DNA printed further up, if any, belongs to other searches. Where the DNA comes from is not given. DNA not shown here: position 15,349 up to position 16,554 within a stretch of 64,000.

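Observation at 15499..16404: Vsr endonuclease fused in one polypeptide to a Nudix hydrolase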

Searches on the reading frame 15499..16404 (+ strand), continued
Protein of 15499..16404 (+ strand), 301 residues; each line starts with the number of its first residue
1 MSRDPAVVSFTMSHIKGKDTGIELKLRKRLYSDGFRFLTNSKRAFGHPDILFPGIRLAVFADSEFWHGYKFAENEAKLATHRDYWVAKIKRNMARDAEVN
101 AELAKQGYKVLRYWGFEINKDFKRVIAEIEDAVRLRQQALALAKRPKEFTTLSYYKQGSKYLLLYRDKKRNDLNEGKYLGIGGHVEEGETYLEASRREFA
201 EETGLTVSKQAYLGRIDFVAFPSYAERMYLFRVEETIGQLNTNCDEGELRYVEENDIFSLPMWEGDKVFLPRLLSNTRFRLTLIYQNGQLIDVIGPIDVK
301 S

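Call 11: find_related_loci(query=window:15499-16401:+, collection=genome_contigs, flank=10000)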
Query window:15499-16401:+ (301 aa) in genome_contigs; peptide patterns used: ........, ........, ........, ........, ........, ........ (x = any residue, [..] = any of these).
91 stretches matched a pattern; 71 encode a relative of the query (tblastn E <= 1e-3); 71 distinct loci.
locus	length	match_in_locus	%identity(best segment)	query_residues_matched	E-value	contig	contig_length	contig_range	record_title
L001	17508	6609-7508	80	1-301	2e-164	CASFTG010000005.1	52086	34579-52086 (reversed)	uncultured bacterium isolate A3_L3_373373_idba_bin.15 genome assembly, contig: A3_L3_373373_idba_bin.15.fa_scaffold_351,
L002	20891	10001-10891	52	3-296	3e-98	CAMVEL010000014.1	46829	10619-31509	MAG TPA_asm: uncultured Erysipelotrichaceae bacterium isolate SRR8387716_bin.60_metaWRAP_v1.3_MAG genome assembly, conti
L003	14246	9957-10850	50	1-297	5e-98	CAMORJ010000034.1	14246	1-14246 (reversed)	MAG: uncultured Firmicutes bacterium isolate SRR873608_bin.203_metaWRAP_v1.3_MAG genome assembly, contig: NODE_13026_len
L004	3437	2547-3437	53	3-296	4e-98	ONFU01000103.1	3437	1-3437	uncultured Erysipelotrichaceae bacterium isolate RUG266 genome assembly, contig: scaffold_26136, whole genome shotgun se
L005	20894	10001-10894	49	1-296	4e-95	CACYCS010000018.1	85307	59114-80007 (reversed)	MAG: uncultured Erysipelotrichaceae bacterium isolate RUG11821 genome assembly, contig: RUG11821_asm_18, whole genome sh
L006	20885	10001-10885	50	1-296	8e-95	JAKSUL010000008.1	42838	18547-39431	MAG: Bacilli bacterium isolate Horse_feces332 MAG332_8, whole genome shotgun sequence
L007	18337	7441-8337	53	2-297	1e-100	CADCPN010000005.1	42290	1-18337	MAG: uncultured Erysipelotrichaceae bacterium isolate RUG14861 genome assembly, contig: RUG14861_asm_5, whole genome sho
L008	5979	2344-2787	47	143-291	4e-38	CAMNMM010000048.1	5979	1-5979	MAG: uncultured Bacillales bacterium isolate SRR873597_bin.171_metaWRAP_v1.3_MAG genome assembly, contig: NODE.39463_len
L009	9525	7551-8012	46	134-291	4e-38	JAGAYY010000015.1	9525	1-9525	MAG: Bacilli bacterium isolate RGIG8901 Water_deer_Omasum.Co__c115291, whole genome shotgun sequence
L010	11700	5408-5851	47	143-291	2e-37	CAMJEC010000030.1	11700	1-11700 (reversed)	MAG: uncultured Bacillales bacterium isolate SRR12081300_bin.59_metaWRAP_v1.3_MAG genome assembly, contig: ERZ12289770.9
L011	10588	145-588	47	143-291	3e-37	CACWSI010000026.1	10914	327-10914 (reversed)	MAG: uncultured Erysipelotrichaceae bacterium isolate RUG10878 genome assembly, contig: RUG10878_asm_26, whole genome sh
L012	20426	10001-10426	47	149-291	1e-36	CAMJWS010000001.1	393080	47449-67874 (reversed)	MAG: uncultured Bacillales bacterium isolate SRR12081298_bin.12_metaWRAP_v1.3_MAG genome assembly, contig: ERZ12289774.8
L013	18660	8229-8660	47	150-292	3e-36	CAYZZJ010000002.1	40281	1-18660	MAG TPA_asm: uncultured Ruminococcus sp. isolate SRP315200_co1_669 genome assembly, contig: NODE_1155_length_40281_cov_8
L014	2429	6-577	52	106-296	8e-43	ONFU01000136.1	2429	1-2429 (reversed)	uncultured Erysipelotrichaceae bacterium isolate RUG266 genome assembly, contig: scaffold_59207, whole genome shotgun se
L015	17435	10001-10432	47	150-293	9e-36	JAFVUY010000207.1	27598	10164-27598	MAG: Bacilli bacterium isolate RGIG5418 Sheep_Colon-4__c739102, whole genome shotgun sequence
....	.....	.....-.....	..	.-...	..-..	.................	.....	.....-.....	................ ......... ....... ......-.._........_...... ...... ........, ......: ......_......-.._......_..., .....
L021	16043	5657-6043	47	5-133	4e-34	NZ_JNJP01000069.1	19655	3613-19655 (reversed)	Bilophila wadsworthia ATCC 49260 T370DRAFT_scaffold00068.68_C, whole genome shotgun sequence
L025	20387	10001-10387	46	5-133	4e-31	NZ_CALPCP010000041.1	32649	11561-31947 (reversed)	Flintibacter muris strain DSM 110149 NODE_41_length_32649_cov_163.447010, whole genome shotgun sequence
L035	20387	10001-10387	44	5-133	6e-30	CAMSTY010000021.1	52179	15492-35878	MAG TPA_asm: uncultured bacterium isolate SRR12358617_bin.33_metawrap_v1.3_MAG genome assembly, contig: NODE.172_length_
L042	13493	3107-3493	43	5-133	2e-29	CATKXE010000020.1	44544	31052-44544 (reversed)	MAG TPA_asm: uncultured Lachnospiraceae bacterium isolate MGG02690_1680015425 genome assembly, contig: ERR2136551_249, w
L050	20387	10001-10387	43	5-133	3e-28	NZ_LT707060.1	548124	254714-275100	Intestinibacillus massiliensis strain Marseille-P3216T, whole genome shotgun sequence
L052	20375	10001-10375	44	11-133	6e-28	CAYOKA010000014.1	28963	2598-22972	MAG TPA_asm: uncultured Oscillospiraceae bacterium isolate binchicken_co39_276 genome assembly, contig: NODE_3876_length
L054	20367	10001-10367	46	11-133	9e-28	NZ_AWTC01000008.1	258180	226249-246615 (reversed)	Sporolactobacillus laevolacticus DSM 442 Contig008, whole genome shotgun sequence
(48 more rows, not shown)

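Call 14: search_protein_families(library=padloc, proteins=[window:15499-16401:+], max_evalue=0.01)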
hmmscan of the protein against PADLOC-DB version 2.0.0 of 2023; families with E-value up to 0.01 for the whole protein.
window:15499-16401:+ (301 aa): 2 families
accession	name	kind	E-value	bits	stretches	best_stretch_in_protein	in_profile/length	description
PDLC03397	Vsr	-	2.8e-11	41.8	1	4-117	6-118/156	Type II nicking endonuclease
PDLC04899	PDC-S07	-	1.5e-07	29.1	1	176-275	33-130/135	-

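Call 19: find_encoding_contigs(protein=P0083, flank=10000, max_places=2)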
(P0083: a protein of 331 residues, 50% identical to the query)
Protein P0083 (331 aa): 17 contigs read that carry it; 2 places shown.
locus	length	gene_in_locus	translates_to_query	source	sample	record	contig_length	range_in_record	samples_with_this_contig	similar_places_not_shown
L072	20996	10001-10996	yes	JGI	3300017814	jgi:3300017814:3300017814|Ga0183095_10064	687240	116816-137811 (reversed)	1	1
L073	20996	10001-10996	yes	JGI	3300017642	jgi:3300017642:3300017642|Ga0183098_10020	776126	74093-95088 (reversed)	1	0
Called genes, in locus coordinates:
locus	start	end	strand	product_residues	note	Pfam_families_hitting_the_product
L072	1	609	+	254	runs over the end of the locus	PF03372:Exo_endo_phos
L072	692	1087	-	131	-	-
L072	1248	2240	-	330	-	PF14378:PAP2_3 (weak), PF01569:PAP2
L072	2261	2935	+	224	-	-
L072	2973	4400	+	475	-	PF08238:Sel1 (faint)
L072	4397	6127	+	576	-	PF00664:ABC_membrane, PF02463:SMC_N (weak), PF00005:ABC_tran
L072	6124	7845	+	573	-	PF00664:ABC_membrane, PF00005:ABC_tran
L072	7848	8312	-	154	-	PF00583:Acetyltransf_1, PF13673:Acetyltransf_10 (faint), PF13508:Acetyltransf_7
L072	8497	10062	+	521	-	-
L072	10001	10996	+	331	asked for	PF03852:Vsr, PF00293:NUDIX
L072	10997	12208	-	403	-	PF01734:Patatin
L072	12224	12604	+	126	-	PF04434:SWIM (weak)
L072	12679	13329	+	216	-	-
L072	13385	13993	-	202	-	PF13560:HTH_31, PF01381:HTH_3, PF12844:HTH_19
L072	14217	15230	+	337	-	-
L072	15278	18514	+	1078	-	-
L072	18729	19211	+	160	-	PF02559:CarD_TRCF_RID, PF21095:CarD_C (weak)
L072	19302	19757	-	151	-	-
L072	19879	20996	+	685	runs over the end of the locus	PF09479:Flg_new, PF13306:LRR_5, PF13855:LRR_8 (faint)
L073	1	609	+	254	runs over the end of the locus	PF03372:Exo_endo_phos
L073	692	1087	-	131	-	-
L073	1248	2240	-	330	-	PF14378:PAP2_3 (weak), PF01569:PAP2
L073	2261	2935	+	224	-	-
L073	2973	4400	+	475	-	PF08238:Sel1 (faint)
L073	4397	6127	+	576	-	PF00664:ABC_membrane, PF02463:SMC_N (weak), PF00005:ABC_tran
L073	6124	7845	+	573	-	PF00664:ABC_membrane, PF00005:ABC_tran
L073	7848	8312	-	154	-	PF00583:Acetyltransf_1, PF13508:Acetyltransf_7, PF13673:Acetyltransf_10 (weak)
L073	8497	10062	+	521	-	-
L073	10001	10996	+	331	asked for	PF03852:Vsr, PF00293:NUDIX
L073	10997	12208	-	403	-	PF01734:Patatin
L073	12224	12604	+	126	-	PF04434:SWIM (weak)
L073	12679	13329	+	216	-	-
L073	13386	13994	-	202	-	PF13560:HTH_31, PF01381:HTH_3, PF12844:HTH_19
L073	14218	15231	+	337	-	-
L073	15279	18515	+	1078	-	-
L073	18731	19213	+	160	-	PF02559:CarD_TRCF_RID, PF21095:CarD_C (weak)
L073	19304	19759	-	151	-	-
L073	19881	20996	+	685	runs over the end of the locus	PF09479:Flg_new, PF13306:LRR_5, PF13855:LRR_8 (faint)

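Call 20: find_encoding_contigs(protein=P0114, flank=10000, max_places=2)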
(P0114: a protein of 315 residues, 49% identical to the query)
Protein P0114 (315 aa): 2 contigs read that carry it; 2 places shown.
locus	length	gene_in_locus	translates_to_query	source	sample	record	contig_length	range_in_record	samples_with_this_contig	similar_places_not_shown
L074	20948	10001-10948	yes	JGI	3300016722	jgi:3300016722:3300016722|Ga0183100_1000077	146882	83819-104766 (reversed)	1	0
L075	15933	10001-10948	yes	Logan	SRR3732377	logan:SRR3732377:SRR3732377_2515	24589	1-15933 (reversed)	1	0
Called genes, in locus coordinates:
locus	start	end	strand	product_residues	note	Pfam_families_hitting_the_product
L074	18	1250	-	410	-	PF01381:HTH_3, PF07022:Phage_CI_repr (weak), PF12844:HTH_19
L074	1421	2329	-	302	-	PF01569:PAP2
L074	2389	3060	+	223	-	-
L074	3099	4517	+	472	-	PF08238:Sel1 (faint)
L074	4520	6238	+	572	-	PF00664:ABC_membrane, PF00005:ABC_tran, PF02463:SMC_N (faint)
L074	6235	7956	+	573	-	PF00664:ABC_membrane, PF00005:ABC_tran, PF13304:AAA_21 (faint)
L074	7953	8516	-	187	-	PF00583:Acetyltransf_1, PF13673:Acetyltransf_10 (faint), PF13508:Acetyltransf_7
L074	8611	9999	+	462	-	-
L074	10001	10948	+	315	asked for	PF03852:Vsr, PF00293:NUDIX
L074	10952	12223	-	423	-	PF01734:Patatin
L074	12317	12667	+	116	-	PF04434:SWIM (weak)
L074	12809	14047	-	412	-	PF00291:PALP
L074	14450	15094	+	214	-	-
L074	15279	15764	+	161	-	PF02559:CarD_TRCF_RID (weak)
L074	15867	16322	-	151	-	-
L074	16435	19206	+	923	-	PF13306:LRR_5, PF13855:LRR_8 (faint), PF13306:LRR_5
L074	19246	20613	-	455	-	PF07690:MFS_1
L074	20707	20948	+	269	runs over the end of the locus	PF06541:ABC_trans_CmpB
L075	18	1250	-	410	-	PF01381:HTH_3, PF07022:Phage_CI_repr (weak), PF12844:HTH_19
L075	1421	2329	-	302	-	PF01569:PAP2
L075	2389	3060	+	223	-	-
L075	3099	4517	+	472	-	PF08238:Sel1 (faint)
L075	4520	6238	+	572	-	PF00664:ABC_membrane, PF00005:ABC_tran, PF02463:SMC_N (faint)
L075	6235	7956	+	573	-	PF00664:ABC_membrane, PF00005:ABC_tran, PF13304:AAA_21 (faint)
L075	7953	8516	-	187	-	PF00583:Acetyltransf_1, PF13673:Acetyltransf_10 (faint), PF13508:Acetyltransf_7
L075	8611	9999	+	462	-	-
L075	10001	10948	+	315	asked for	PF03852:Vsr, PF00293:NUDIX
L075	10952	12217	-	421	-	PF01734:Patatin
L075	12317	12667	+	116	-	PF04434:SWIM (weak)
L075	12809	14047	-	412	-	PF00291:PALP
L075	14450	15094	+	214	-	-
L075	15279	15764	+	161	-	PF02559:CarD_TRCF_RID (weak)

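Call 29: search_protein_representatives(protein=window:15499-16401:+)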
Query: 301 residues. Proteins with E-value up to 0.001 (for the whole library): 9515; up to 1e-10: 2380; up to 1e-30: 14. The best 150 are listed.
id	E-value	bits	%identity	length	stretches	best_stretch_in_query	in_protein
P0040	4.3e-95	334.7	79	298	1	1-185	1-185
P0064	2.5e-92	325.6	51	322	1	1-297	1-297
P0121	7.6e-52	192.7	53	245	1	1-172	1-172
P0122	4.8e-36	140.9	49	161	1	148-296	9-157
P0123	8.6e-35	136.8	46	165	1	148-299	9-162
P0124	2.0e-34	135.6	47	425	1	145-293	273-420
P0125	2.1e-34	135.5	47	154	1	3-138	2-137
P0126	2.0e-31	125.7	54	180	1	3-116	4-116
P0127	2.6e-31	125.4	50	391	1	147-293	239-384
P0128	5.0e-31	124.4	46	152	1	150-292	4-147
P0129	5.2e-31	124.3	44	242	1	147-294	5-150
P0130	6.6e-31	124.0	46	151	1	6-137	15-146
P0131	7.3e-31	123.9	44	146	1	11-138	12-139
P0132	9.3e-31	123.5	49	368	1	150-295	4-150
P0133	2.3e-30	122.2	40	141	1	13-141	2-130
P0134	6.0e-30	120.9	42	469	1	141-293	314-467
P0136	2.0e-29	119.1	42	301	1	141-292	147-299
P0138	4.9e-29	117.9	40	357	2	146-290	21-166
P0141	1.4e-28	116.3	45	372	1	149-297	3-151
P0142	1.7e-28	116.0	39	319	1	115-290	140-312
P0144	2.5e-28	115.5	44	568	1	149-293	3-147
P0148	1.0e-27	113.5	44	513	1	147-291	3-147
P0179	5.8e-26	107.8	45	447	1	149-288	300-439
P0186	1.9e-25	106.1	43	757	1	150-291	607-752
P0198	7.9e-25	104.1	41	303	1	145-292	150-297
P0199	8.4e-25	104.0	43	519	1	7-134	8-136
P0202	9.3e-25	103.8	40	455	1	10-135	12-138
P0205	1.2e-24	103.4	38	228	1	10-177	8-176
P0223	3.6e-24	101.9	43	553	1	150-294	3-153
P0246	1.3e-23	100.1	42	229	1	11-134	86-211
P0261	3.2e-23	98.8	42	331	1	11-134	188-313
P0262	3.3e-23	98.7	45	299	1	148-288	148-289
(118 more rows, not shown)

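Call 30: search_protein_families(library=pfam, proteins=[P0136, P0142, P0198, P0262, P0124, P0127, P0134, P0132, P0144, P0186], max_evalue=0.001)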
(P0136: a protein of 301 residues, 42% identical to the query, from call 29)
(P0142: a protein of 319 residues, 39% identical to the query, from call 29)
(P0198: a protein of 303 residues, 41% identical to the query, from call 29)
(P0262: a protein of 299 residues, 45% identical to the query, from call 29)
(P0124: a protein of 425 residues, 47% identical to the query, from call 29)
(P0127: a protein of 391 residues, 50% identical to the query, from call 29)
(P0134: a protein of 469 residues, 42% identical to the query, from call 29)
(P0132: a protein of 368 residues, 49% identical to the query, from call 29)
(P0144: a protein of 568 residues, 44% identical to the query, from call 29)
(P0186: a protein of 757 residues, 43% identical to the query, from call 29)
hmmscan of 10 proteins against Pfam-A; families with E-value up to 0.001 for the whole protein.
P0136 (301 aa): 1 family
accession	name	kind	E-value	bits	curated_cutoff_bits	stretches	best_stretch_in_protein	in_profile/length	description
PF00293.34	NUDIX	-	1.9e-19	70.5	21.1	1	156-278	5-133/134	NUDIX domain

P0142 (319 aa): 5 families
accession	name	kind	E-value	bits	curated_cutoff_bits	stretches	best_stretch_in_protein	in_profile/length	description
PF00293.34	NUDIX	-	8.6e-17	61.8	21.1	1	171-294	4-133/134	NUDIX domain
PF00583.31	Acetyltransf_1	-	1.3e-08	35.6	20.7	1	50-141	24-116/116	Acetyltransferase (GNAT) family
PF13508.13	Acetyltransf_7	-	9.3e-06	26.4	27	1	58-143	4-84/84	Acetyltransferase (GNAT) domain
PF13673.13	Acetyltransf_10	-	0.0003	21.2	23.6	1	35-143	7-109/128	Acetyltransferase (GNAT) domain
PF14815.12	NUDIX_4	-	0.00032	20.9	35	1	173-289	2-108/113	NUDIX domain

P0198 (303 aa): 3 families
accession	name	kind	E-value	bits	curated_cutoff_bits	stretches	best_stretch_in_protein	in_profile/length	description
PF24585.1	YunG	-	7.8e-36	123.2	27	1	27-142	2-114/116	YunG protein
PF00293.34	NUDIX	-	1.2e-17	64.6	21.1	1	157-275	7-133/134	NUDIX domain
PF14815.12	NUDIX_4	-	9.4e-06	25.8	35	1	158-274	3-112/113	NUDIX domain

P0262 (299 aa): 3 families
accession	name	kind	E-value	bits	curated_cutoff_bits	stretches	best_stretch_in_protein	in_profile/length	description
PF04463.17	2-thiour_desulf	-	5.6e-42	143.5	34.7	1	3-137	1-141/141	2-thiouracil desulfurase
PF00293.34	NUDIX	-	5e-20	72.3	21.1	1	151-269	6-132/134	NUDIX domain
PF14815.12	NUDIX_4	-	3.5e-05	24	35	1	153-269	3-112/113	NUDIX domain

P0124 (425 aa): 2 families
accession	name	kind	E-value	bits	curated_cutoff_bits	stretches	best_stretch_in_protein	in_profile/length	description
PF03629.24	SASA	-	2.1e-22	80.3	24.8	1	8-269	2-224/226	Carbohydrate esterase, sialic acid-specific acetylesterase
PF00293.34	NUDIX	-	9.2e-14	52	21.1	1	277-397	4-132/134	NUDIX domain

P0127 (391 aa): 3 families
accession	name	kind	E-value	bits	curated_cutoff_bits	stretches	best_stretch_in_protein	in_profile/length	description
PF06541.16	ABC_trans_CmpB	-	6.9e-39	133.8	25.9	1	15-177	1-150/151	Putative ABC-transporter type IV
PF00293.34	NUDIX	-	3.6e-14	53.4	21.1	1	240-360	3-131/134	NUDIX domain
PF14815.12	NUDIX_4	-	0.00026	21.2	35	1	248-360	5-111/113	NUDIX domain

P0134 (469 aa): 2 families
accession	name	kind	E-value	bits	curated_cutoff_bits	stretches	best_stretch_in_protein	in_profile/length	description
PF00293.34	NUDIX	-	5.5e-16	59.2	21.1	1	326-445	8-133/134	NUDIX domain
PF01636.29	APH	-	1e-11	45.5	23.2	1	29-245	2-204/239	Phosphotransferase enzyme family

P0132 (368 aa): 2 families
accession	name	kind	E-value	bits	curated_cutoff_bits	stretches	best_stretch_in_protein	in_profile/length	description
PF00293.34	NUDIX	-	1.8e-28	99.7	21.1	2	9-126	10-133/134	NUDIX domain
PF14815.12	NUDIX_4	-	0.00056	20.1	35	0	8-125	4-112/113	NUDIX domain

P0144 (568 aa): 2 families
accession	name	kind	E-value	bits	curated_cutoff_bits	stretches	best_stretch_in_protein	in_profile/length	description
PF01704.24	UDPGP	-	1.5e-28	100.1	22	1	251-549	54-339/413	UTP--glucose-1-phosphate uridylyltransferase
PF00293.34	NUDIX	-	2.2e-21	76.7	21.1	1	10-125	12-133/134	NUDIX domain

P0186 (757 aa): 9 families
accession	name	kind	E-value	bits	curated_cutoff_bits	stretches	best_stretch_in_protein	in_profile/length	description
PF21688.3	FAD-depend_C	-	3.2e-63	214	27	1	326-504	1-197/197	FAD-dependent protein, C-terminal domain-like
PF00293.34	NUDIX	-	6.2e-14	52.6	21.1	1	610-728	8-132/134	NUDIX domain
PF01266.30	DAO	-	3.3e-09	37.2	27.9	0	139-168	3-32/353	FAD dependent oxidoreductase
PF07992.20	Pyr_redox_2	-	2.9e-07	30.6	26.1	1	139-311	4-114/291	Pyridine nucleotide-disulphide oxidoreductase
PF00890.30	FAD_binding_2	-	2.3e-06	27.5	20.4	0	246-309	142-206/414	FAD binding domain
PF03486.20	HI0933_like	-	1e-05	25.6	50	0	139-174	4-39/244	HI0933-like protein Rossmann domain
PF01494.25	FAD_binding_3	-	2.3e-05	24.2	22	1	139-176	5-42/349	FAD binding domain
PF13450.12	NAD_binding_8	-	0.00029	21.5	21.9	1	140-171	1-32/68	NAD(P)-binding Rossmann-like domain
PF13738.12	Pyr_redox_3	-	0.00042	20.1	30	0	139-168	1-31/305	Pyridine nucleotide-disulphide oxidoreductase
